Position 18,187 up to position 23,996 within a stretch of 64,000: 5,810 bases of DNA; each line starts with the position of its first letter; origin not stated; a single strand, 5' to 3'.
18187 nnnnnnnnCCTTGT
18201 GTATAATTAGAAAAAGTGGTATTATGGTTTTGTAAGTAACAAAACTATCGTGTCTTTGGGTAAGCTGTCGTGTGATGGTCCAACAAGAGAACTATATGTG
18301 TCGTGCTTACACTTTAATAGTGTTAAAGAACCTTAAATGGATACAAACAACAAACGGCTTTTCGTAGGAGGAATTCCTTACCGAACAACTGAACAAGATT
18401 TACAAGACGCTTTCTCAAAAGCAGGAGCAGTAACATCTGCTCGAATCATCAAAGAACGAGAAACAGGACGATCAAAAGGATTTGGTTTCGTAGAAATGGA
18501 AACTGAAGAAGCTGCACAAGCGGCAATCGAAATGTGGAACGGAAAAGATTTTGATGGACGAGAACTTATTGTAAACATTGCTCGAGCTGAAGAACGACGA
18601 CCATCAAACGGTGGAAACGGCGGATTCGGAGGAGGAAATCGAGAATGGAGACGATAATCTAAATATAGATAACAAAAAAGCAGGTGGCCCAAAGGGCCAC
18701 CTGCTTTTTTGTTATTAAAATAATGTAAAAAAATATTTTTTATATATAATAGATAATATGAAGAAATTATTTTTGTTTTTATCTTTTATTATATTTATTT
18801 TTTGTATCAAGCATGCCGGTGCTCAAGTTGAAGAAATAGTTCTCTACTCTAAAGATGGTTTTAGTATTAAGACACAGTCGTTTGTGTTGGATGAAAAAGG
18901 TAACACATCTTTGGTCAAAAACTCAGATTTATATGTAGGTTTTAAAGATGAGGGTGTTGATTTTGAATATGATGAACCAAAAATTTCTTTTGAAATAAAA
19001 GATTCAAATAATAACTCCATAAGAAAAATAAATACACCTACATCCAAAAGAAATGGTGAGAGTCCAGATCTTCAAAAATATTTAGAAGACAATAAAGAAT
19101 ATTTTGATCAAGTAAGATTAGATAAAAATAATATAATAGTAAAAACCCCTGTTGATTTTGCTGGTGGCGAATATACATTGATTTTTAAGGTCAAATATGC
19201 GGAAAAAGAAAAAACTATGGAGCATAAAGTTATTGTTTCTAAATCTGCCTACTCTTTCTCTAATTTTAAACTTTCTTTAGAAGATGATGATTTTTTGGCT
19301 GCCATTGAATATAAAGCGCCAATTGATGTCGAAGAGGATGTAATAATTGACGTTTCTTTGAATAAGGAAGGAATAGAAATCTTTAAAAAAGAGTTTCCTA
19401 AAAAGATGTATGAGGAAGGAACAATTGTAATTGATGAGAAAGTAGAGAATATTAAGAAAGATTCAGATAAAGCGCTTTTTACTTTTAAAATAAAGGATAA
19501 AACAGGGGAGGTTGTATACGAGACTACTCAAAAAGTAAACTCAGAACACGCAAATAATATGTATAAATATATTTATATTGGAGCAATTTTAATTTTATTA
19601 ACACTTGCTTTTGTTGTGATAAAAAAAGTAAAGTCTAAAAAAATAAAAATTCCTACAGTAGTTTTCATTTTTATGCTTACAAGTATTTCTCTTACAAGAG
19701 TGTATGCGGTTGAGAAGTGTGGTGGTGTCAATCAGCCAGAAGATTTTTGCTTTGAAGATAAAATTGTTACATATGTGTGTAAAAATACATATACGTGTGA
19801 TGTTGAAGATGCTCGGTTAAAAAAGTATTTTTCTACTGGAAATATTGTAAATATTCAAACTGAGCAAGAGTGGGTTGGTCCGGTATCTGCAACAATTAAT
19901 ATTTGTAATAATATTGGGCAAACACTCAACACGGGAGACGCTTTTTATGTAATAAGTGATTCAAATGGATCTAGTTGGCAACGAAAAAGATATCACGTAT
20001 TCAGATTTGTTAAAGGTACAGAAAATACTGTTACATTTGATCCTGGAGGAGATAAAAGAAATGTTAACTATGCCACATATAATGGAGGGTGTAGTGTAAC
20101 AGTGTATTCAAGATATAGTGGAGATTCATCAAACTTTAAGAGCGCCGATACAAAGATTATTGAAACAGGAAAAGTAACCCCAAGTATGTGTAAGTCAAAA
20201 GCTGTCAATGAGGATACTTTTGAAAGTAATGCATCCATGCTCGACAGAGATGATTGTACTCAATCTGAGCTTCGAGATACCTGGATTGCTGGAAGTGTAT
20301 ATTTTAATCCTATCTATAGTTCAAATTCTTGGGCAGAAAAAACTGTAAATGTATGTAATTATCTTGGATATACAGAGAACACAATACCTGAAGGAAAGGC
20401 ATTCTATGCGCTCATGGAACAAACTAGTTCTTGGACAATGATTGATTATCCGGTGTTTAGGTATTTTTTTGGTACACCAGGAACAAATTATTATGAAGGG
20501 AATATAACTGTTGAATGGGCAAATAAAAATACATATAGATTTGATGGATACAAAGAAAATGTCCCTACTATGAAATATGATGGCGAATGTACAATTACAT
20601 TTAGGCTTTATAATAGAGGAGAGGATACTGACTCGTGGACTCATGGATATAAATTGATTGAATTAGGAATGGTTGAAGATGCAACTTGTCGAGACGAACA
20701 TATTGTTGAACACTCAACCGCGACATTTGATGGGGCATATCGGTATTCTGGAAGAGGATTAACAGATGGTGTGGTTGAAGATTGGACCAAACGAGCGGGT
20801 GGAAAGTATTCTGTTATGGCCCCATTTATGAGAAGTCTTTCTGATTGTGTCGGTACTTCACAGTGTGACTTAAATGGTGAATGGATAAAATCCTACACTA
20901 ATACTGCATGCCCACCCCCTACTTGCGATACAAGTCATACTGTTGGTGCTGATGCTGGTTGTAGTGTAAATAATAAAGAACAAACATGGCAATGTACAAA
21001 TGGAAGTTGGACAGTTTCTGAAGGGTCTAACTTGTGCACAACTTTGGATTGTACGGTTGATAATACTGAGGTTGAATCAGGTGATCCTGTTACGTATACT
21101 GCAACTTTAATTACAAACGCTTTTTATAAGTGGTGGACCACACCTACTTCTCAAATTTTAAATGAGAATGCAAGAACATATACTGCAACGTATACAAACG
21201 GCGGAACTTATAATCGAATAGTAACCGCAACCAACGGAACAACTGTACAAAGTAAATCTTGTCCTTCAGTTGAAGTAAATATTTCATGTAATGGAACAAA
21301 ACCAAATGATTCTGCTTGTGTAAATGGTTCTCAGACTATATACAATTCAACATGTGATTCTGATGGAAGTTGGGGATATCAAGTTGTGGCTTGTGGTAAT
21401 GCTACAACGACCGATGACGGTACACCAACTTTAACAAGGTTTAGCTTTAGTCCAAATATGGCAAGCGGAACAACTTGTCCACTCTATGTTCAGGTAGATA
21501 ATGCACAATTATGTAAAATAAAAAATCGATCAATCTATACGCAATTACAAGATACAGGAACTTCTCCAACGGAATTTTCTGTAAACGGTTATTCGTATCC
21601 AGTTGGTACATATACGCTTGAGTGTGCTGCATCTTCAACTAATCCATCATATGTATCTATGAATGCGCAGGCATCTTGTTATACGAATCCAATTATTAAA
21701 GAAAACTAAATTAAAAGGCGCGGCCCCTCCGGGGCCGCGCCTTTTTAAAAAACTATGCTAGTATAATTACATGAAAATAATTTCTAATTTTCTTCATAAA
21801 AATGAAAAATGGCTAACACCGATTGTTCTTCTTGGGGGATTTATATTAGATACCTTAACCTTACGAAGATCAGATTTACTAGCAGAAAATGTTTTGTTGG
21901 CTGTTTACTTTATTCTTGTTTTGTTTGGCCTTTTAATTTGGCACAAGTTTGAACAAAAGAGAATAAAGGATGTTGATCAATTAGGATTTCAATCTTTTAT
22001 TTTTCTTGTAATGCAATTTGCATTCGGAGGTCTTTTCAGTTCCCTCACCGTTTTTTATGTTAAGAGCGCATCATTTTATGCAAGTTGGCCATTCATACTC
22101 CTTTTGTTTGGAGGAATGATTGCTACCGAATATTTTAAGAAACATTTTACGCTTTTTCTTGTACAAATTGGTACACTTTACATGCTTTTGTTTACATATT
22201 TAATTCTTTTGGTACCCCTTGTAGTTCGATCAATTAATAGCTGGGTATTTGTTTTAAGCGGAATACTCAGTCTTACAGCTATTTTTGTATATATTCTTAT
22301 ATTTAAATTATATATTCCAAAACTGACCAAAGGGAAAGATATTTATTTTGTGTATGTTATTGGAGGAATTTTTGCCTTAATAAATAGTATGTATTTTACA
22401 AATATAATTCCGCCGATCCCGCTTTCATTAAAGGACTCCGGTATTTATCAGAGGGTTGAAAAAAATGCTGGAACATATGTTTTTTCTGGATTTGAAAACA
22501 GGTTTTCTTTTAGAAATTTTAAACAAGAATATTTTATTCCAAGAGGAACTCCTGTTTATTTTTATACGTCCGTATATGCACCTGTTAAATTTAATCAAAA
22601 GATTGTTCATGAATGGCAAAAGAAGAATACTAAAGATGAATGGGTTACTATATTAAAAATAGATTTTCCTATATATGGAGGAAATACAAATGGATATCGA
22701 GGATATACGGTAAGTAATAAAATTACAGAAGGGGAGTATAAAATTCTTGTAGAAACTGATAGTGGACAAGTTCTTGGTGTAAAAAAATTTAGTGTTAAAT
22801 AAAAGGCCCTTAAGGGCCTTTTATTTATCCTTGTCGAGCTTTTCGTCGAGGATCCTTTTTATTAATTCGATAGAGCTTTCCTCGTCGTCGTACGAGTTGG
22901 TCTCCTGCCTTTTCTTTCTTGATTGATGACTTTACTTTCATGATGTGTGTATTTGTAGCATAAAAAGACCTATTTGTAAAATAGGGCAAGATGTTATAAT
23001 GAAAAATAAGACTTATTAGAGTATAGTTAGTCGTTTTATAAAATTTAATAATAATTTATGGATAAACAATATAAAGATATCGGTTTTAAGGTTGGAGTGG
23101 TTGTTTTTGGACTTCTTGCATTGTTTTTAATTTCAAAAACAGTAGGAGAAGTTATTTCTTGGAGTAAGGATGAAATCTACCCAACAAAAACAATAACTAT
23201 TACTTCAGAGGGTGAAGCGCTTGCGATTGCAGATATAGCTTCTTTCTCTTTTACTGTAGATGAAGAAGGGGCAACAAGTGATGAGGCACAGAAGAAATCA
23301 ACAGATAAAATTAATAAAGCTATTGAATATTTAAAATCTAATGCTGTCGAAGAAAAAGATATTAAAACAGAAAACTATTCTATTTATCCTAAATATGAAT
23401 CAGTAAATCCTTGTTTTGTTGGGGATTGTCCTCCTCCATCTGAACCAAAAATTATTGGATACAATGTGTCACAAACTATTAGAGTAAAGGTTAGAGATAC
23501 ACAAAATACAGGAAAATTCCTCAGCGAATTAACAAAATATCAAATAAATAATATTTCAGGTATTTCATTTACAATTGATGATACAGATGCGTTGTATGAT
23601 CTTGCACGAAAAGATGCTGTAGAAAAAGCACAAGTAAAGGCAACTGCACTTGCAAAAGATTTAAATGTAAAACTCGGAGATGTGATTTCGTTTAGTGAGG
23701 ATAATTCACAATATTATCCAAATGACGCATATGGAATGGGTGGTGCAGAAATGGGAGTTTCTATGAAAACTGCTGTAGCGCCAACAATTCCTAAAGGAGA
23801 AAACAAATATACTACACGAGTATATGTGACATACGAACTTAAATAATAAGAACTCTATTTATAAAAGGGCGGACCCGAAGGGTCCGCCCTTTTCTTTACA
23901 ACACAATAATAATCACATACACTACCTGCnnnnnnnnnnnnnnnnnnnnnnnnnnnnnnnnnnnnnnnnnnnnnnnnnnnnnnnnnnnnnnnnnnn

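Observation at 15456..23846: VirB4/HerA-like 912-aa ATPase immediately after tRNA-His, followed by RRM protein, a 983-aa Cys-rich surface protein, a polytopic membrane protein and a SIMPL protein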

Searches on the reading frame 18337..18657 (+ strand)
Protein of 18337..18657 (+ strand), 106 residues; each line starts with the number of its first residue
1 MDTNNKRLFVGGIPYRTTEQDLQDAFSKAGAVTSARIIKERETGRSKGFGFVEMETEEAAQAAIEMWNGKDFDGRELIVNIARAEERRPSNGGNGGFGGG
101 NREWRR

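Call 6: search_protein_families(library=pfam, proteins=[window:18337-18657:+], max_evalue=0.01)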
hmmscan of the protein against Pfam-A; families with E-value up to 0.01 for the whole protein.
window:18337-18657:+ (106 aa): 2 families
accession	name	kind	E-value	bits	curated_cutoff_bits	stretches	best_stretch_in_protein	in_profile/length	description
PF00076.28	RRM_1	-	2.2e-25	88.7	20.7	1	8-77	1-69/70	RNA recognition motif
PF16367.11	RRM_7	-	0.00032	21.1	27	1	6-66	2-68/94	RNA recognition motif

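Call 7: search_protein_families(library=ncbifam, proteins=[window:18337-18657:+], max_evalue=0.01)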
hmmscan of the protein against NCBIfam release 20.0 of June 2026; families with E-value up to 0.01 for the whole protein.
window:18337-18657:+ (106 aa): 9 families
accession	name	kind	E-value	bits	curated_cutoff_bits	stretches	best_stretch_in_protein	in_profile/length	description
NF058537.1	Rbp_regulator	equivalog_domain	7.2e-28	96.7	100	1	8-83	2-77/79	RNA-binding regulator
TIGR01622.1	SF-CC1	subfamily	5.6e-18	65.2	231.65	1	5-83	219-297/500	splicing factor, CC1-like family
TIGR01628.1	PABP-1234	subfamily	4.5e-16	59.1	497.1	1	8-89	288-368/595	polyadenylate binding protein, human types 1, 2, 3, 4 family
TIGR01642.1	U2AF_lg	subfamily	4.9e-15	55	310.3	1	4-86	295-377/510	U2 snRNP auxilliary factor, large subunit, splicing factor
TIGR01661.1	ELAV_HUD_SF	subfamily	1.3e-11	44.7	279.1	1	6-72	90-156/351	ELAV/HuD family splicing factor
TIGR01645.1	half-pint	subfamily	3.1e-10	39.4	443.95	1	7-91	108-183/607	poly-U binding splicing factor, half-pint family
TIGR01659.1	sex-lethal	subfamily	1.3e-08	34.8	486.2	1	3-84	105-186/346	sex-lethal family splicing factor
TIGR01648.1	hnRNP-R-Q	subfamily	2.7e-08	33.1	317.85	2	4-63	137-198/577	hnRNP-R, Q splicing factor family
TIGR01649.1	hnRNP-L_PTB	subfamily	0.0081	15.2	287.4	1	10-68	7-59/493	hnRNP-L/PTB/hephaestus splicing factor family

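Call 60: search_protein_families(library=padloc, proteins=[window:18337-18654:+], max_evalue=0.01)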
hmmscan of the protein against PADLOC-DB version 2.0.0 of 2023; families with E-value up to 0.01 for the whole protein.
window:18337-18654:+ (106 aa): 0 families

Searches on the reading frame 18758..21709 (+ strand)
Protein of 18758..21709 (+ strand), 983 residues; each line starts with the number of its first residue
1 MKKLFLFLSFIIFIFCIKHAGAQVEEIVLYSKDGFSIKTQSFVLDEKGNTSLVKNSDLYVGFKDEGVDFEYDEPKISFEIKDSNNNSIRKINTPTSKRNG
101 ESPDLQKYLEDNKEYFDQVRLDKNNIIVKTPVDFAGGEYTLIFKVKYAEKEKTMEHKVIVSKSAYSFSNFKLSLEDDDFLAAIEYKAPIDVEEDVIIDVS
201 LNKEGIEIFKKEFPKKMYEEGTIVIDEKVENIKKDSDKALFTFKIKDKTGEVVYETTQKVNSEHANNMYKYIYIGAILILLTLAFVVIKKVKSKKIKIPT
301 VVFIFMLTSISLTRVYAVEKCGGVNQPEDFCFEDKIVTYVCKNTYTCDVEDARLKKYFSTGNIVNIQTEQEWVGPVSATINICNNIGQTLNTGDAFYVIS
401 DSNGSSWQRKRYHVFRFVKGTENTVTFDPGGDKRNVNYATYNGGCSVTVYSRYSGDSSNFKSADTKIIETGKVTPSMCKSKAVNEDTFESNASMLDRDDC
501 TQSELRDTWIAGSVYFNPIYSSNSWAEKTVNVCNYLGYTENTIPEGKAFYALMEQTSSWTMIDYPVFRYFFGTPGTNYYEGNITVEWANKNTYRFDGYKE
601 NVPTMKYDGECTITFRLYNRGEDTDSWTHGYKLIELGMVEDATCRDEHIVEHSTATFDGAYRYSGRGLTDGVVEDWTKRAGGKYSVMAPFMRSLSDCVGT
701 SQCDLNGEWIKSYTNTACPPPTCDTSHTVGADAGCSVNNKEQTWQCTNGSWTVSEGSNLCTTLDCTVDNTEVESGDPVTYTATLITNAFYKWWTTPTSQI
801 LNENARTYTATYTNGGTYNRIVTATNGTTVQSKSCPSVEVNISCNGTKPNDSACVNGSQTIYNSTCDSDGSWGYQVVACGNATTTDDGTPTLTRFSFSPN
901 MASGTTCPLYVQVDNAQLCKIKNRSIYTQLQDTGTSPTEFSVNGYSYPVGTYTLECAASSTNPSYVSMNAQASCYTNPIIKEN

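Call 6: search_protein_families(library=pfam, proteins=[window:18758-21709:+], max_evalue=0.01)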
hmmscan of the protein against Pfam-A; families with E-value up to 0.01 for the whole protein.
window:18758-21709:+ (983 aa): 2 families
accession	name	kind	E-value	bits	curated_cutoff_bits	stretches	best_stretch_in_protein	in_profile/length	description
PF10409.15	PTEN_C2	-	0.0037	17.4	27.1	0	895-935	13-53/133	C2 domain of PTEN tumour-suppressor protein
PF14264.12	Glucos_trans_II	-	0.0075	15.9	30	0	264-313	233-288/317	Glucosyl transferase GtrII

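Call 7: search_protein_families(library=ncbifam, proteins=[window:18758-21709:+], max_evalue=0.01)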
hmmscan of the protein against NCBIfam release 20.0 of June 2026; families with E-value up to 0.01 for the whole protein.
window:18758-21709:+ (983 aa): 1 family
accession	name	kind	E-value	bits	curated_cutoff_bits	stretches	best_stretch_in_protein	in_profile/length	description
NF058670.1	sorting_LPXTATN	domain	0.0026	18.1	32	1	265-291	5-31/32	LPxTATN C-terminal sorting signal domain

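Call 30: find_homologous_proteins(query=window:18758-21706:+, max_evalue=0.001)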
Query window:18758-21706:+ (983 aa): 10 proteins with E <= 0.001 among 7552 candidates.
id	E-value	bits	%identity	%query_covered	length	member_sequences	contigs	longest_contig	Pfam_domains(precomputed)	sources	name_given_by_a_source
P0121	0.0e+0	2276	100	100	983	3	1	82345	-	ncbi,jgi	ncbi:MAG: hypothetical protein RLZZ517_166 [Candidatus Parcubacteria bacterium]|jgi:hypothetical pro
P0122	1.3e-297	1008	48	100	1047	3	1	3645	-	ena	-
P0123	3.3e-294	997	47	100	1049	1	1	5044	-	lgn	-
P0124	1.8e-292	991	47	100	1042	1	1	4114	-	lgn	-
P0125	1.5e-193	664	41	87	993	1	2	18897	-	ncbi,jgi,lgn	jgi:hypothetical protein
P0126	5.5e-166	572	43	71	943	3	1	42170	-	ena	-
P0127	1.4e-154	535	40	76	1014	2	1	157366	-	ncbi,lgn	-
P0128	4.9e-146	506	34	97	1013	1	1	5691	-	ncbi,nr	ncbi:hypothetical protein H7Y21_03395 [Arenimonas sp.]|nr:hypothetical protein [Candidatus Parcubact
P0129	3.9e-130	454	30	100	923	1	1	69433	-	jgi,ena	jgi:hypothetical protein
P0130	4.1e-66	242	28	73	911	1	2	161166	-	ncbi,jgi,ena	jgi:hypothetical protein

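Call 60: search_protein_families(library=padloc, proteins=[window:18758-21706:+], max_evalue=0.01)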
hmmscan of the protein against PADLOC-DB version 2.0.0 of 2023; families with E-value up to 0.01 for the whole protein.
window:18758-21706:+ (983 aa): 0 families

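Call 61: search_protein_families(library=phrogs, proteins=[window:18758-21706:+], max_evalue=0.01)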
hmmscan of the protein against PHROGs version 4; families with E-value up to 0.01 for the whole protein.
window:18758-21706:+ (983 aa): 0 families

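Call 74: find_encoding_contigs(protein=P0121, flank=10000, max_places=3)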
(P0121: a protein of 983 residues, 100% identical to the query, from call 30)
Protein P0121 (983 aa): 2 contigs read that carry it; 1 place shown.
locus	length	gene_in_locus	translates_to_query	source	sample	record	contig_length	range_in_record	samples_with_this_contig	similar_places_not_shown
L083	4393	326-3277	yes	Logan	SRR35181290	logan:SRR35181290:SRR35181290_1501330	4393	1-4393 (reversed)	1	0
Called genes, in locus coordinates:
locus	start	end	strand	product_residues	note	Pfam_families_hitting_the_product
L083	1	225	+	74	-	?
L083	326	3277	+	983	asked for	-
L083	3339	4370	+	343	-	PF11141:DUF2914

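Call 76: find_encoding_contigs(protein=P0127, flank=6000, max_places=1)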
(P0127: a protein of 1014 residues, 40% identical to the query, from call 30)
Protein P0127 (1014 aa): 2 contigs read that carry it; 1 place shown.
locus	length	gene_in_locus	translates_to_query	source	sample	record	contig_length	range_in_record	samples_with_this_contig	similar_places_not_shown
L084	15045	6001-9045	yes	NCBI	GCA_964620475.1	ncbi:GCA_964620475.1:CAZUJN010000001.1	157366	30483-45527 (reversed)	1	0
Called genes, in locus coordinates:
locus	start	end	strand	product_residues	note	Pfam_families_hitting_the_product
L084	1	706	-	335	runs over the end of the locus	PF06068:TIP49 (faint), PF01078:Mg_chelatase (faint), PF05496:RuvB_N, PF00004:AAA, PF07728:AAA_5, PF17864:AAA_lid_4, PF05491:WHD_RuvB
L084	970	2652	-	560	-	PF05157:MshEN, PF00437:T2SSE, PF20720:nSTAND3 (weak)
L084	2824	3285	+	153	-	-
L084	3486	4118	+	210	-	PF03734:YkuD (faint), PF18925:DUF5675 (faint)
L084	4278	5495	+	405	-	-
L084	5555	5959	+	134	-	PF02367:TsaE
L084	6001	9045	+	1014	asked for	-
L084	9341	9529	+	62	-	-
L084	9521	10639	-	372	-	PF01668:SmpB, PF12385:Peptidase_C70 (faint), PF13529:Peptidase_C39_2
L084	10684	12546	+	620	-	PF00004:AAA, PF17862:AAA_lid_3, PF01434:Peptidase_M41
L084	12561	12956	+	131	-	-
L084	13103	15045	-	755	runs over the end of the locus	PF17191:RecG_wedge, PF01336:tRNA_anti-codon, PF00270:DEAD, PF04851:ResIII, PF00271:Helicase_C, PF19833:RecG_dom3_C (weak)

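Call 77: find_encoding_contigs(protein=P0129, flank=6000, max_places=1)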
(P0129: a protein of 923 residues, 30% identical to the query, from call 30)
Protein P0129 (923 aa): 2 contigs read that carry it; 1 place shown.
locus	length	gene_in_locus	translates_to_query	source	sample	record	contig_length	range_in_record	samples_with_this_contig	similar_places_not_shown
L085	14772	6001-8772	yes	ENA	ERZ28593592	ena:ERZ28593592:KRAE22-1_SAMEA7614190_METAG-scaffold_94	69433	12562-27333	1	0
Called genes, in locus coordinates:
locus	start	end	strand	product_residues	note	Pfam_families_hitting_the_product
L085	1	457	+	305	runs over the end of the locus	PF00753:Lactamase_B, PF12706:Lactamase_B_2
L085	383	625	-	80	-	PF00830:Ribosomal_L28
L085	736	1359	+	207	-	PF02163:Peptidase_M50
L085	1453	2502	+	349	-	PF12728:HTH_17 (weak)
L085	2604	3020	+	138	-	PF00164:Ribosom_S12_S23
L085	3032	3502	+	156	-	PF00177:Ribosomal_S7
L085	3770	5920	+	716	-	PF00009:GTP_EFTU, PF03144:GTP_EFTU_D2, PF22042:EF-G_D2, PF14492:EFG_III, PF16658:RF3_C (weak), PF03764:EFG_IV, PF00679:EFG_C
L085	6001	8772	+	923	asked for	-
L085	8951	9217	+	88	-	-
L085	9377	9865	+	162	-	PF00466:Ribosomal_L10, PF27436:RL10_C (faint)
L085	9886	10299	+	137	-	PF16320:Ribosomal_L12_N, PF00542:Ribosomal_L12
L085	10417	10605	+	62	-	-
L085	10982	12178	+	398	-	PF00009:GTP_EFTU, PF03144:GTP_EFTU_D2, PF03143:GTP_EFTU_D3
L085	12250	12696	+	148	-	PF00338:Ribosomal_S10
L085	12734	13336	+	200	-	PF00297:Ribosomal_L3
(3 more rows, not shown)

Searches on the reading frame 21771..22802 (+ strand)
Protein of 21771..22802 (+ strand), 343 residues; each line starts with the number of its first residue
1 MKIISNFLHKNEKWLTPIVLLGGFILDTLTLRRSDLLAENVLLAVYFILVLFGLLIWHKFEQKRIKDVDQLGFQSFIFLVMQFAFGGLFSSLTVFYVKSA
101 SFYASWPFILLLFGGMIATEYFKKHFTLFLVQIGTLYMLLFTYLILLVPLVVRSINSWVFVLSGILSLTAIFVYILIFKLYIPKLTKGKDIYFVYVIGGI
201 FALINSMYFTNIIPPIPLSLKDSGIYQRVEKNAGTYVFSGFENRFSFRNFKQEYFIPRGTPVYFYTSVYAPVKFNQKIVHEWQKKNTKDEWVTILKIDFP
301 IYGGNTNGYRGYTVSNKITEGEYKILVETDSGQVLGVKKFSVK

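Call 6: search_protein_families(library=pfam, proteins=[window:21771-22802:+], max_evalue=0.01)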
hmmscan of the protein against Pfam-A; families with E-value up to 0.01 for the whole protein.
window:21771-22802:+ (343 aa): 2 families
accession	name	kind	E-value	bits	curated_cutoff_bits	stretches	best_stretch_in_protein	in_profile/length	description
PF11141.13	DUF2914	-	4.8e-09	36.3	23.6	1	276-342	2-62/62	Protein of unknown function (DUF2914)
PF05255.16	UPF0220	-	0.0017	18.3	25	0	154-242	20-108/166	Uncharacterised protein family (UPF0220)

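Call 7: search_protein_families(library=ncbifam, proteins=[window:21771-22802:+], max_evalue=0.01)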
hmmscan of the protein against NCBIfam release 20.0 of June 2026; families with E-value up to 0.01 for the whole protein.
window:21771-22802:+ (343 aa): 0 families

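Call 60: search_protein_families(library=padloc, proteins=[window:21771-22799:+], max_evalue=0.01)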
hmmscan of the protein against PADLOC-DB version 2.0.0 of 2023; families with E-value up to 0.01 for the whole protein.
window:21771-22799:+ (343 aa): 0 families

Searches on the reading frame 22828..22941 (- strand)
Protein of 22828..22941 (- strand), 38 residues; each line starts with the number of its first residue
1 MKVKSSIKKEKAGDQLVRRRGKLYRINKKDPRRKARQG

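Call 96: search_protein_families(library=pfam, proteins=[window:22828-22941:-], max_evalue=0.001)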
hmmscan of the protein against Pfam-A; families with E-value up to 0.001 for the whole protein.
seq(38 aa): 1 family
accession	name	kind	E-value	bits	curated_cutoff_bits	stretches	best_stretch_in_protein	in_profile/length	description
PF00444.23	Ribosomal_L36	-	1.4e-13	51.1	26.1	1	1-38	1-38/38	Ribosomal protein L36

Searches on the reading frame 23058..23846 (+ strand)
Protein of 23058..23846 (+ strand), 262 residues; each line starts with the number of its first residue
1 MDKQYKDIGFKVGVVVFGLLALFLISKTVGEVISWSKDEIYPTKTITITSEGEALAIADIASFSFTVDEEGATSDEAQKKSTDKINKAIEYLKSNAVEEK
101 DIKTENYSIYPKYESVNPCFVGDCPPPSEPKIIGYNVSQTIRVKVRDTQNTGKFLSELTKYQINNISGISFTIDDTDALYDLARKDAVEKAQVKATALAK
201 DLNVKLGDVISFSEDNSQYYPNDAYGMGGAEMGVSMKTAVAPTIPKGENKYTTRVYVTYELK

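Call 6: search_protein_families(library=pfam, proteins=[window:23058-23846:+], max_evalue=0.01)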
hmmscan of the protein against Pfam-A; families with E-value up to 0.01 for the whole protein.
window:23058-23846:+ (262 aa): 1 family
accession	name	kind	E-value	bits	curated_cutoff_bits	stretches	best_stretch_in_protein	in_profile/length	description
PF04402.19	SIMPL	-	9.3e-48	163.6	25.2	1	46-259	1-205/205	Protein of unknown function (DUF541)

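Call 7: search_protein_families(library=ncbifam, proteins=[window:23058-23846:+], max_evalue=0.01)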
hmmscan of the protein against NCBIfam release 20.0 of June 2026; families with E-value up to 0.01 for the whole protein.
window:23058-23846:+ (262 aa): 1 family
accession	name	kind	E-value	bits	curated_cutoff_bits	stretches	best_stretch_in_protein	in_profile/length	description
NF008299.0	PRK11087.1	equivalog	5.6e-28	97.9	249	1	35-262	21-237/238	oxidative stress defense protein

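Call 60: search_protein_families(library=padloc, proteins=[window:23058-23843:+], max_evalue=0.01)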
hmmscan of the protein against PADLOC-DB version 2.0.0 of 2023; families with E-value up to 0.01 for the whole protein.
window:23058-23843:+ (262 aa): 0 families
